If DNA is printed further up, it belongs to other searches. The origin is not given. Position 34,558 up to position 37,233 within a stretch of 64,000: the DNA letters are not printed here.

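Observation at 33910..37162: Bacterial-type tandem NrdR-box operators in front of an archaeal class II RNR and a cobalamin adenosyltransferase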

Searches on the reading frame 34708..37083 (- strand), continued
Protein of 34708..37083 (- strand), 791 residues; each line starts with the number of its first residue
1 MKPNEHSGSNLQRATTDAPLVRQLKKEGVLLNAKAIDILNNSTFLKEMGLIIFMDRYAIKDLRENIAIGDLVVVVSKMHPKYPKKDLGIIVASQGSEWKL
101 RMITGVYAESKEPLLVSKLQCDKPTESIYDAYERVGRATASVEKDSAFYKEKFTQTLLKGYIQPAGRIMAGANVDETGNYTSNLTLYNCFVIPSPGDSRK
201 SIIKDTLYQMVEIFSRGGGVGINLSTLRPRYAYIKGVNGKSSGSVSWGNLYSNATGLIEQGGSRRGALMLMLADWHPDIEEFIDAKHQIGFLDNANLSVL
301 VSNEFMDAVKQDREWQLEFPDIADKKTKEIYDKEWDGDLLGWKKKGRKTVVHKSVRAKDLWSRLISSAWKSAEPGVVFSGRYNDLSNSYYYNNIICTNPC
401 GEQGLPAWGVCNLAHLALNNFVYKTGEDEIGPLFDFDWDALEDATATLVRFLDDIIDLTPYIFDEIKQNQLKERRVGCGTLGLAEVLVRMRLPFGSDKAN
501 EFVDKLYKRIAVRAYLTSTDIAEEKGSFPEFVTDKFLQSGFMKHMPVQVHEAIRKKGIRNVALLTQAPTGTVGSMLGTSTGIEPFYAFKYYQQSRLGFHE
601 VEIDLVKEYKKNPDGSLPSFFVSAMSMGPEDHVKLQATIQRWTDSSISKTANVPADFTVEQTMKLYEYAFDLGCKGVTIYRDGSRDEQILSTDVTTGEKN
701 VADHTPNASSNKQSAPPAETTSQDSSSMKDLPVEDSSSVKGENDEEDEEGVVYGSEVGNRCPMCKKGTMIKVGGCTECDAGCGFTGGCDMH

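Call 60: search_protein_families(library=pfam, proteins=[L048:270-1532:-, L048:1616-2077:-, L048:2177-3289:-, L048:3531-3989:+, L048:6625-7164:+, L048:7350-8048:+, L048:8050-9870:+, L048:11062-12312:-, L048:13006-13980:-, L048:15004-15762:+], max_evalue=0.0001)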
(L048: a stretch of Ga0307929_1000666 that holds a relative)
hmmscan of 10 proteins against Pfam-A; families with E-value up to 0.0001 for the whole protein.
L048:270-1532:- (420 aa): 6 families
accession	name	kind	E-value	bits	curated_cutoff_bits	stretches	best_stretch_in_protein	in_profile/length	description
PF00535.33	Glycos_transf_2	-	2.5e-31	109.3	23.3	1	47-216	1-167/168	Glycosyl transferase family 2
PF13641.12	Glyco_tranf_2_3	-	6.7e-23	82.3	27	1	44-270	1-230/230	Glycosyltransferase like family 2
PF13632.12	Glyco_trans_2_3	-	2.7e-20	73.5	27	1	132-313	2-189/198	Glycosyl transferase family group 2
PF10111.15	Glyco_tranf_2_2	-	8.4e-09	35.7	27.3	1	47-158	1-111/276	Glycosyltransferase like family 2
PF13506.12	Glyco_transf_21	-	3.6e-05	23.7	21.7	1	115-267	17-172/174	Glycosyl transferase family 21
PF03142.21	Chitin_synth_2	-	4.4e-05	22.8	27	0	45-88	26-66/527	Chitin synthase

L048:1616-2077:- (153 aa): 1 family
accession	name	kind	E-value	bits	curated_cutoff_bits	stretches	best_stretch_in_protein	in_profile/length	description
PF01381.28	HTH_3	-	3.3e-10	40.3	23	1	71-124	1-54/55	Helix-turn-helix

L048:2177-3289:- (370 aa): 2 families
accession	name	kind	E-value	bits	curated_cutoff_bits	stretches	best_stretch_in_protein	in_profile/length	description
PF01170.24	UPF0020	-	5.2e-31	108.3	22.3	1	156-356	1-189/197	RMKL-like, methyltransferase domain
PF13847.12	Methyltransf_31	-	1.7e-05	25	27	1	242-364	29-139/145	Methyltransferase domain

L048:3531-3989:+ (152 aa): 2 families
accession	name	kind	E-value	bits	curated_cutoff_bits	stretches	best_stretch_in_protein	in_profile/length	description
PF03477.21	ATP-cone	-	1.8e-21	76.9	25.8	1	49-135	2-87/88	ATP cone domain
PF22811.2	Zn_ribbon_NrdR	-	4.3e-16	59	27.2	1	1-41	1-42/42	Transcriptional repressor NrdR-like, N-terminal domain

L048:6625-7164:+ (179 aa): 1 family
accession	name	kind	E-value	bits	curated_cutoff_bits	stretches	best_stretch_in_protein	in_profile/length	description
PF01923.23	Cob_adeno_trans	-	8.1e-31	107.8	24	1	8-170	1-170/171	Cobalamin adenosyltransferase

L048:7350-8048:+ (232 aa): 2 families
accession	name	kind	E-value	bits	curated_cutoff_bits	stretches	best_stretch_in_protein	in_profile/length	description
PF00483.29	NTP_transferase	-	2.9e-35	122.5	21.2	1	4-226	2-240/245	Nucleotidyl transferase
PF12804.13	NTP_transf_3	-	1.8e-11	44.9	27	1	4-90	1-77/160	MobA-like NTP transferase domain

L048:8050-9870:+ (606 aa): 3 families
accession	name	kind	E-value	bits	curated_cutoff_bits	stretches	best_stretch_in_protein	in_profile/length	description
PF01380.27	SIS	-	1.6e-60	203.1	25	2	292-413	6-128/131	SIS domain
PF13522.11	GATase_6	-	2.2e-19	70.2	27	1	63-190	9-130/130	Glutamine amidotransferase domain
PF13537.11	GATase_7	-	2.2e-14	54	25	1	79-195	8-122/123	Glutamine amidotransferase domain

L048:11062-12312:- (416 aa): 2 families
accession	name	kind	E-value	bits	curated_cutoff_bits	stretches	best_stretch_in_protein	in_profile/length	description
PF01979.26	Amidohydro_1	-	8e-69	232.9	25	1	46-391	2-345/345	Amidohydrolase family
PF07969.17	Amidohydro_3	-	6.5e-13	49.4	29.7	1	181-391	262-471/472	Amidohydrolase family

L048:13006-13980:- (324 aa): 1 family
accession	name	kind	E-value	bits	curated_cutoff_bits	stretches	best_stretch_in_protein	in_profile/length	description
PF00294.29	PfkB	-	9.7e-56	189.7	25.8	1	46-310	24-296/302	pfkB family carbohydrate kinase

L048:15004-15762:+ (252 aa): 3 families
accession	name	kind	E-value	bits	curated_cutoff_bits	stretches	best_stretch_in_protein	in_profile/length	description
PF00535.33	Glycos_transf_2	-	8.9e-35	120.5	23.3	1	15-138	1-123/168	Glycosyl transferase family 2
PF13641.12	Glyco_tranf_2_3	-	7.7e-10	39.6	27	1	14-125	3-118/230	Glycosyltransferase like family 2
PF10111.15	Glyco_tranf_2_2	-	4.5e-08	33.4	27.3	1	15-117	1-104/276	Glycosyltransferase like family 2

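Call 61: find_homologous_proteins(query=L048:3531-3989:+, max_evalue=1e-10)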
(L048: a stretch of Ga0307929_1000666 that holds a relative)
Query L048:3531-3989:+ (152 aa): 8000 proteins with E <= 1e-10 among 8000 candidates; the best 120 are listed.
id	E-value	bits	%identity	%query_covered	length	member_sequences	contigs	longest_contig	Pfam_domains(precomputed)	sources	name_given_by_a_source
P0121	3.3e-93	327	100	100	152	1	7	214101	PF22811.3,PF03477.22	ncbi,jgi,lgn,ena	-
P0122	3.9e-69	249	77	97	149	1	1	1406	PF22811.3,PF03477.22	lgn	-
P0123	3.5e-65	236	74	97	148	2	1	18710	PF22811.3,PF03477.22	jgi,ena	-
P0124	1.1e-64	235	71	97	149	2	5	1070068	PF22811.3,PF03477.22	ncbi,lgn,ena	-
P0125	1.2e-62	228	68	99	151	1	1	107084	PF22811.3,PF03477.22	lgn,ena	-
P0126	6.6e-62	226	70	97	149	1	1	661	PF22811.3,PF03477.22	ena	-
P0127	6.7e-62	226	69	96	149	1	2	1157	PF22811.3,PF03477.22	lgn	-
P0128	1.9e-61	224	68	97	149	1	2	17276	PF22811.3,PF03477.22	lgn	-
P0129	2.9e-61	223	71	96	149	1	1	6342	PF22811.3,PF03477.22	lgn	-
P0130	1.6e-60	221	68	97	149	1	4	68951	PF22811.3,PF03477.22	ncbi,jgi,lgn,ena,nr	ncbi:MAG: transcriptional regulator NrdR [Nanoarchaeota archaeon]|nr:transcriptional regulator NrdR 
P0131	3.8e-60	220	68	97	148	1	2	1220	PF22811.3,PF03477.22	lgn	-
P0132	6.7e-60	219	68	96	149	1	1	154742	PF22811.3,PF03477.22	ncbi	ncbi:MAG: transcriptional regulator NrdR [archaeon]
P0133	2.6e-59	217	67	91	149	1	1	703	PF22811.3,PF03477.22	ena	-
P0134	5.6e-59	216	65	97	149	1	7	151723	PF22811.3,PF03477.22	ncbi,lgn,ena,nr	ncbi:transcriptional regulator NrdR [archaeon]|nr:transcriptional regulator NrdR [archaeon] MBL70567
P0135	3.4e-57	210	68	97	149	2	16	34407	PF22811.3,PF03477.22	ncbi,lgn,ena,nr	ncbi:transcriptional regulator NrdR [Candidatus Woesearchaeota archaeon]|nr:transcriptional regulato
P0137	1.1e-56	209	65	97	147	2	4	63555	PF22811.3,PF03477.22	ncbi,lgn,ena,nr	ncbi:MAG: transcriptional regulator NrdR [Nanoarchaeota archaeon]|nr:transcriptional regulator NrdR 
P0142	7.4e-55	203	66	97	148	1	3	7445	PF22811.3,PF03477.22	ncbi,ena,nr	ncbi:transcriptional repressor NrdR [Candidatus Woesearchaeota archaeon]|nr:transcriptional represso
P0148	3.0e-54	201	64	99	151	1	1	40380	PF22811.3,PF03477.22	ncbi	-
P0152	9.1e-54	199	63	99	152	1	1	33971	PF22811.3,PF03477.22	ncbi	-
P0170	1.5e-52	195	60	99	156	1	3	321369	PF22811.3,PF03477.22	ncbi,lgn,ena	-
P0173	2.0e-52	195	63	100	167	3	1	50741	PF22811.3,PF03477.22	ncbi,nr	ncbi:transcriptional regulator NrdR [Candidatus Woesearchaeota archaeon]|nr:transcriptional regulato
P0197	2.4e-51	191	63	91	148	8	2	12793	PF22811.3,PF03477.22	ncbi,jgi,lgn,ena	-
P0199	2.7e-51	191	63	97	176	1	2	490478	PF22811.3,PF03477.22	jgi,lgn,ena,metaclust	metaclust:\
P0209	4.5e-51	190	63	100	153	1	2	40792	PF22811.3,PF03477.22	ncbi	-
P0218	7.8e-51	190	59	100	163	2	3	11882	PF22811.3,PF03477.22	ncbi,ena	-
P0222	1.2e-50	189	61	97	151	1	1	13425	PF22811.3,PF03477.22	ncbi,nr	ncbi:transcriptional repressor NrdR [Candidatus Woesearchaeota archaeon]|nr:transcriptional represso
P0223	1.3e-50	189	62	97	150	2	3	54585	PF22811.3,PF03477.22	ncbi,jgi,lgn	jgi:transcriptional repressor NrdR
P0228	1.7e-50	189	60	97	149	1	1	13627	PF22811.3,PF03477.22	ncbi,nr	ncbi:transcriptional regulator NrdR [Candidatus Woesearchaeota archaeon]|nr:transcriptional regulato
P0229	2.0e-50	188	63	100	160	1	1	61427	PF22811.3,PF03477.22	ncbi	-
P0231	2.1e-50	188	61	97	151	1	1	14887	PF22811.3,PF03477.22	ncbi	-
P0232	2.3e-50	188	60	96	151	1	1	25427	PF22811.3,PF03477.22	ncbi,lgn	-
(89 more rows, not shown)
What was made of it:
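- All 13 NCBI-named proteins among the 120 closest relatives of that NrdR are from DPANN archaea (call 61).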

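Call 63: list_cluster_members(proteins=[P0001, P0003, P0004, P0005, P0009, P0011, P0019, P0024, P0026, P0012])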
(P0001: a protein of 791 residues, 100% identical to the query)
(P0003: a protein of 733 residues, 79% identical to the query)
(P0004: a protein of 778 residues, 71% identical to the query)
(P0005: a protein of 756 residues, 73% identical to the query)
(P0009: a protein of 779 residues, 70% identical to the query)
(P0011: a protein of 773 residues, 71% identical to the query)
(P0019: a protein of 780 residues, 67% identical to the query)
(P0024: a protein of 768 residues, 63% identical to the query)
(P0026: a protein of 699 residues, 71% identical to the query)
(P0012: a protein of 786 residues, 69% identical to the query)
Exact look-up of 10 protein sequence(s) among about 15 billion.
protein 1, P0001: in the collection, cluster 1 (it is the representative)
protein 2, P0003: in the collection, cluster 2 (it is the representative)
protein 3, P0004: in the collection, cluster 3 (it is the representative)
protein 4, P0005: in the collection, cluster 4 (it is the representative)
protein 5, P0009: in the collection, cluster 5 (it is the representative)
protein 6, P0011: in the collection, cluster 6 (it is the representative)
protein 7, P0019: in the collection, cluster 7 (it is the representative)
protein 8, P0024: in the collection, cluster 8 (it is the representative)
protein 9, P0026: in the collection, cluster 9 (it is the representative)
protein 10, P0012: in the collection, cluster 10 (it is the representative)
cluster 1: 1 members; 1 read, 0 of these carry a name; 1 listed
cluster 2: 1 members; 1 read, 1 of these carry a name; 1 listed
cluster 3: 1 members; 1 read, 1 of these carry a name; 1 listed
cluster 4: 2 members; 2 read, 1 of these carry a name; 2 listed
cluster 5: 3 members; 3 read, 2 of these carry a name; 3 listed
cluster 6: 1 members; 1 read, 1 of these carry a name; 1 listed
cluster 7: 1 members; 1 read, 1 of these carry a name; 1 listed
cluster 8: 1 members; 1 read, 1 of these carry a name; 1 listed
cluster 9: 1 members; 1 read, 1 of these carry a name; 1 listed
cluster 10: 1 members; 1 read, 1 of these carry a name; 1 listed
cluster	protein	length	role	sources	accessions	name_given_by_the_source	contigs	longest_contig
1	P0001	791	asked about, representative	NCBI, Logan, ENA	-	-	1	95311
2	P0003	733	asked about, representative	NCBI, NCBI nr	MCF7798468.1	adenosylcobalamin-dependent ribonucleoside-diphosphate reductase [Candidatus ...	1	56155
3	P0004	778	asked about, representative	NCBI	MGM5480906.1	MAG: adenosylcobalamin-dependent ribonucleoside-diphosphate reductase [Nanobdellota ...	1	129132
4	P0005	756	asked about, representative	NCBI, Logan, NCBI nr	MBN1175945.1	adenosylcobalamin-dependent ribonucleoside-diphosphate reductase [Candidatus ...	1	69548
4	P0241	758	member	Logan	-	-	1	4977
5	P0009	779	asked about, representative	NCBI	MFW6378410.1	MAG: adenosylcobalamin-dependent ribonucleoside-diphosphate reductase [Nanoarchaeota ...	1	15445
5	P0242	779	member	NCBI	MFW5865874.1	MAG: adenosylcobalamin-dependent ribonucleoside-diphosphate reductase [Nanoarchaeota ...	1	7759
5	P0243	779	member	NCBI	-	-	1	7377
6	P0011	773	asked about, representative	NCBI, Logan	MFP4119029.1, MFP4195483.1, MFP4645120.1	MAG: adenosylcobalamin-dependent ribonucleoside-diphosphate reductase [Candidatus ...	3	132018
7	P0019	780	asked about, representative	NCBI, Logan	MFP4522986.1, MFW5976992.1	MAG: adenosylcobalamin-dependent ribonucleoside-diphosphate reductase [Candidatus ...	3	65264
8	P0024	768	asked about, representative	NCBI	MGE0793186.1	MAG: adenosylcobalamin-dependent ribonucleoside-diphosphate reductase [Candidatus ...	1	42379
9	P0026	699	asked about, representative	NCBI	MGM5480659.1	MAG: adenosylcobalamin-dependent ribonucleoside-diphosphate reductase, partial ...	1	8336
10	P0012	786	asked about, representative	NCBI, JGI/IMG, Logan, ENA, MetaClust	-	\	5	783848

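Call 64: list_cluster_members(proteins=[P0124, P0130, P0134, P0135, P0137, P0142, P0148, P0152, P0170, P0173])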
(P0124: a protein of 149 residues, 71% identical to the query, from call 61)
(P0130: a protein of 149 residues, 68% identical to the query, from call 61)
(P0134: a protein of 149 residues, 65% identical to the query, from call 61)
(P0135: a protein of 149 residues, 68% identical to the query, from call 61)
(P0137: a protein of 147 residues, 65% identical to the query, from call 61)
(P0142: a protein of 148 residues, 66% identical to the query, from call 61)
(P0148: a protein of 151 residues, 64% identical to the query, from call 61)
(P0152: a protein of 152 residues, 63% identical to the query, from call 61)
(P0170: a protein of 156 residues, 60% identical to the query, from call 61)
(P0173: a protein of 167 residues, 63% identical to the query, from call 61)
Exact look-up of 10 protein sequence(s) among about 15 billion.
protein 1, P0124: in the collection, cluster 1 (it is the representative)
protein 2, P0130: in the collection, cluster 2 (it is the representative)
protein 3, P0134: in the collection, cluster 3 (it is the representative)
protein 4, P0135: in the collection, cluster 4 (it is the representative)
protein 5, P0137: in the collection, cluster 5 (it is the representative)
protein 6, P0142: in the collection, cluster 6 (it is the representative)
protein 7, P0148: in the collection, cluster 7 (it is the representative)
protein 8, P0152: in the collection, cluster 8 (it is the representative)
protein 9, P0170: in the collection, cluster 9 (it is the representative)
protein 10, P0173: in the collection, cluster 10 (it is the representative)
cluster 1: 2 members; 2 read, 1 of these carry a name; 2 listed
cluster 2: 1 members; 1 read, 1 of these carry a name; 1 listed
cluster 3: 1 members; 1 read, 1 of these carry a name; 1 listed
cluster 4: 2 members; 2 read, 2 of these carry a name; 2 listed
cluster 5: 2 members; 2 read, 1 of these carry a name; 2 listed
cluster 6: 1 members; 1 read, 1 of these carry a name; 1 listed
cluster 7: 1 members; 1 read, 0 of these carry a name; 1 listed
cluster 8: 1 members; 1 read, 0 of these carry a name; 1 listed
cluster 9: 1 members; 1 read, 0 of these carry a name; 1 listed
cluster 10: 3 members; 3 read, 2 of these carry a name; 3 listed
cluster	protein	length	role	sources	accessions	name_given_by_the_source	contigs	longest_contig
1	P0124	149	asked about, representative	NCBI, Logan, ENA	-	-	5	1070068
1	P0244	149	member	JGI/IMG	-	transcriptional repressor NrdR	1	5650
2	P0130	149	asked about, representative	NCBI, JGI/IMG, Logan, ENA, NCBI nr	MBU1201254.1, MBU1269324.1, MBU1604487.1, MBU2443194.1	MAG: transcriptional regulator NrdR [Nanoarchaeota archaeon] | transcriptional regulator NrdR [Nanoarchaeota archaeon]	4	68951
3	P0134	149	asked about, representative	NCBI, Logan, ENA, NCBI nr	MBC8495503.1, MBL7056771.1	transcriptional regulator NrdR [archaeon]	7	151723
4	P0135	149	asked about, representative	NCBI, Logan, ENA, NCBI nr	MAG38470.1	transcriptional regulator NrdR [Candidatus Woesearchaeota archaeon]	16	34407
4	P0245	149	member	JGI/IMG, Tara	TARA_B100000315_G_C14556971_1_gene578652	transcriptional repressor NrdR | strand:- start:1648 stop:2097 length:450 start_codon:yes stop_codon:yes gene_type:complete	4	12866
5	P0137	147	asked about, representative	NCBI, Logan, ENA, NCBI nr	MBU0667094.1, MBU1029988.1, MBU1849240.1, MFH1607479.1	MAG: transcriptional regulator NrdR [Nanoarchaeota archaeon] | transcriptional regulator NrdR [Nanoarchaeota archaeon]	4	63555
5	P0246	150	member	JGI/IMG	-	-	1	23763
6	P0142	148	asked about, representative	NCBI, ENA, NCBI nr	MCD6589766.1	transcriptional repressor NrdR [Candidatus Woesearchaeota archaeon]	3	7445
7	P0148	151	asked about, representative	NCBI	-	-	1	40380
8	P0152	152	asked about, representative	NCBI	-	-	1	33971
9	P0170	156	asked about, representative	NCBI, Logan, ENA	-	-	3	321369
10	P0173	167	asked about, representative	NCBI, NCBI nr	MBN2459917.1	transcriptional regulator NrdR [Candidatus Woesearchaeota archaeon]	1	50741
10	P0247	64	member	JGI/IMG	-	transcriptional repressor NrdR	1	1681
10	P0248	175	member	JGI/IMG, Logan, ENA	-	-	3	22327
